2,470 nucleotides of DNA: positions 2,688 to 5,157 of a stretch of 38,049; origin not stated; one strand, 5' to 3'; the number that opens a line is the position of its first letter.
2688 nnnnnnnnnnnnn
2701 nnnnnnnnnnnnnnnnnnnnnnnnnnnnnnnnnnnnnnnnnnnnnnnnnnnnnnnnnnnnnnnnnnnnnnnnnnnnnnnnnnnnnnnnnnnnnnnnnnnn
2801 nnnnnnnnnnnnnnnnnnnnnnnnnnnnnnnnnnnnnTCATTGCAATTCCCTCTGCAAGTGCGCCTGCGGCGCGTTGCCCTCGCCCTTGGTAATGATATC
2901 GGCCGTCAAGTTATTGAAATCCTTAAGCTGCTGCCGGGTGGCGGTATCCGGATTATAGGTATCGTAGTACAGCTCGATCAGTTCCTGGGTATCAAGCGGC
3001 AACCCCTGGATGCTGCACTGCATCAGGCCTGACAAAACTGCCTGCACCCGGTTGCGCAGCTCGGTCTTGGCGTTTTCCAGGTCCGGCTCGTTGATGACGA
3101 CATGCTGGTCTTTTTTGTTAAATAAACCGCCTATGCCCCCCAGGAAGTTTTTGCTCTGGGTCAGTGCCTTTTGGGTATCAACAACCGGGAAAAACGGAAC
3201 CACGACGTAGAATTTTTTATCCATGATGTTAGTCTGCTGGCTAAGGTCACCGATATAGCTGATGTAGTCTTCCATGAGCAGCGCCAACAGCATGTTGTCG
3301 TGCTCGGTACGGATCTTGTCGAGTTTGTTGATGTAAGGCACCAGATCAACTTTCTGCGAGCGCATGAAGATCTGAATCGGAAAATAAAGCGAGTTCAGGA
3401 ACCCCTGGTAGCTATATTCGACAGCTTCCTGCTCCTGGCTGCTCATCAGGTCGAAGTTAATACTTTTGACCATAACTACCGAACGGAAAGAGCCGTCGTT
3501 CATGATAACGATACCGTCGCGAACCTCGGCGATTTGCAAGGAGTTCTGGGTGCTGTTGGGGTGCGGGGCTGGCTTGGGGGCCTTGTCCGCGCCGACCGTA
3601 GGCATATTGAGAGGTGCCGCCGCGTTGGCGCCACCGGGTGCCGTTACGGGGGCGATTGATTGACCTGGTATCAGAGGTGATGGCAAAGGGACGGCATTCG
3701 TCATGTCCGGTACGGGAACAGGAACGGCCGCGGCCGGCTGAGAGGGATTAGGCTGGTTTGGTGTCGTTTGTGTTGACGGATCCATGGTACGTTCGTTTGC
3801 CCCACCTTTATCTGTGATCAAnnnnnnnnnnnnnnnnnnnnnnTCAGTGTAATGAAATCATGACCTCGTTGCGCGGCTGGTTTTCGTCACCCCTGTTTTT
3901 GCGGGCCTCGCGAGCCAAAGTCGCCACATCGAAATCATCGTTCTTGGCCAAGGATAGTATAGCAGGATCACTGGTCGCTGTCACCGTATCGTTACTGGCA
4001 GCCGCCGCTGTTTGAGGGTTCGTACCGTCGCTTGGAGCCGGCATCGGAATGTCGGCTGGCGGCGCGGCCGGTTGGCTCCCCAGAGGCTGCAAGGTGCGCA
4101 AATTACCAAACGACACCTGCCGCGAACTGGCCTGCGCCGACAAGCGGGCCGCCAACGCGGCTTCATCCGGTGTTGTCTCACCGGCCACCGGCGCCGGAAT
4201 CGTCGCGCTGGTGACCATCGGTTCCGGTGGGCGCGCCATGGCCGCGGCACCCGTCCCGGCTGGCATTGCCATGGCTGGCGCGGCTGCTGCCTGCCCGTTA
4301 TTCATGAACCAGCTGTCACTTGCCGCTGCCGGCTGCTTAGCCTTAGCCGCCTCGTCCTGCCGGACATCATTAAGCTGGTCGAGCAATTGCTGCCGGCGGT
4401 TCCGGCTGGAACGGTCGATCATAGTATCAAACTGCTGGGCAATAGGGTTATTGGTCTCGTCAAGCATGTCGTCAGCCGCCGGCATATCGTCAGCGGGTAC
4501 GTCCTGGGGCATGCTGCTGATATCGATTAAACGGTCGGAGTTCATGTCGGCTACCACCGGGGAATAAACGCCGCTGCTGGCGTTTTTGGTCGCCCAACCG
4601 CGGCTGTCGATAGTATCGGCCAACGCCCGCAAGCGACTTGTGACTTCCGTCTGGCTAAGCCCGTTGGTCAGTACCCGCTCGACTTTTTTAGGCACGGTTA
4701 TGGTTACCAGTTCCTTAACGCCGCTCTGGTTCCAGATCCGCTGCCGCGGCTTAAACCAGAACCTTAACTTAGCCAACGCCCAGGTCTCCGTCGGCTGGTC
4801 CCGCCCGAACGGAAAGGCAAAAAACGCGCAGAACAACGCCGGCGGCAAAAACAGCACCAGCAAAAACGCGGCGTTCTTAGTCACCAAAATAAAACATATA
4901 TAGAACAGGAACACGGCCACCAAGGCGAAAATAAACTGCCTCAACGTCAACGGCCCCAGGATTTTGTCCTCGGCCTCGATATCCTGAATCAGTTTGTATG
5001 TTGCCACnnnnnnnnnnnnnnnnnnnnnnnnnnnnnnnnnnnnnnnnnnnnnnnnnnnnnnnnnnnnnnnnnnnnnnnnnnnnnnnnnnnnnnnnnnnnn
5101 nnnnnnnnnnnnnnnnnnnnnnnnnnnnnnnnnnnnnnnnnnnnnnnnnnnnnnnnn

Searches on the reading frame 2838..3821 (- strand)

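Call 6: search_protein_families(library=pfam, proteins=[window:2838-3821:-], max_evalue=0.01)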
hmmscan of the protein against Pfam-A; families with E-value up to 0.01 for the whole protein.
window:2838-3821:- (327 aa): 0 families

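Call 7: search_protein_families(library=ncbifam, proteins=[window:2838-3821:-], max_evalue=0.01)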
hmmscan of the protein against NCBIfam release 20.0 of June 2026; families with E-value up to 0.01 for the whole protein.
window:2838-3821:- (327 aa): 3 families
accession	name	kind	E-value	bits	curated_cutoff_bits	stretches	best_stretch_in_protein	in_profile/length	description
NF041427.1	TrsD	subfamily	9.2e-07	28.9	200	1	98-209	22-143/201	TrsD/TraD family conjugative transfer protein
NF045975.1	VirB4_plasma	equivalog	6.3e-05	20.9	590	1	89-208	102-233/894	Mbov_0397 family ICE element conjugal transfer ATPase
NF045971.1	conju_CD1110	equivalog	0.00025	19.4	325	0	92-159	2-72/752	VirB4-like conjugal transfer ATPase, CD1110 family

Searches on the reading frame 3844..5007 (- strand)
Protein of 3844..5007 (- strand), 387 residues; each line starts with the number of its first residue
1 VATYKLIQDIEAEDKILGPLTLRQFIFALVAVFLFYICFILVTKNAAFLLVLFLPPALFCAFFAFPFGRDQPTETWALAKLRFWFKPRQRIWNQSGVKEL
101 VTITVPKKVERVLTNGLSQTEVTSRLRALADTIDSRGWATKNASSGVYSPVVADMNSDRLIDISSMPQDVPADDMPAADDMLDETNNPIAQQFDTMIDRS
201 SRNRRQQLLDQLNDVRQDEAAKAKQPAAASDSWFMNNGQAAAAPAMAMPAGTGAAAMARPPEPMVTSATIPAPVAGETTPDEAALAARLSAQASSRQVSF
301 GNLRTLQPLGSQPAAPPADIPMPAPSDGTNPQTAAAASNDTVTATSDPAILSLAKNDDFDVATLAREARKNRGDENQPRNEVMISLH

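Call 6: search_protein_families(library=pfam, proteins=[window:3844-5007:-], max_evalue=0.01)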
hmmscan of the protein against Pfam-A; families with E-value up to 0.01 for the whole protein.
window:3844-5007:- (387 aa): 1 family
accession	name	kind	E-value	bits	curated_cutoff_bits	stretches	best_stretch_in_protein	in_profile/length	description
PF12666.12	PrgI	-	2.9e-11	44.2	27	1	8-91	4-90/91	PrgI family protein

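Call 7: search_protein_families(library=ncbifam, proteins=[window:3844-5007:-], max_evalue=0.01)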
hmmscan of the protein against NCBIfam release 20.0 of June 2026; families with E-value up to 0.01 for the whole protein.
window:3844-5007:- (387 aa): 0 families
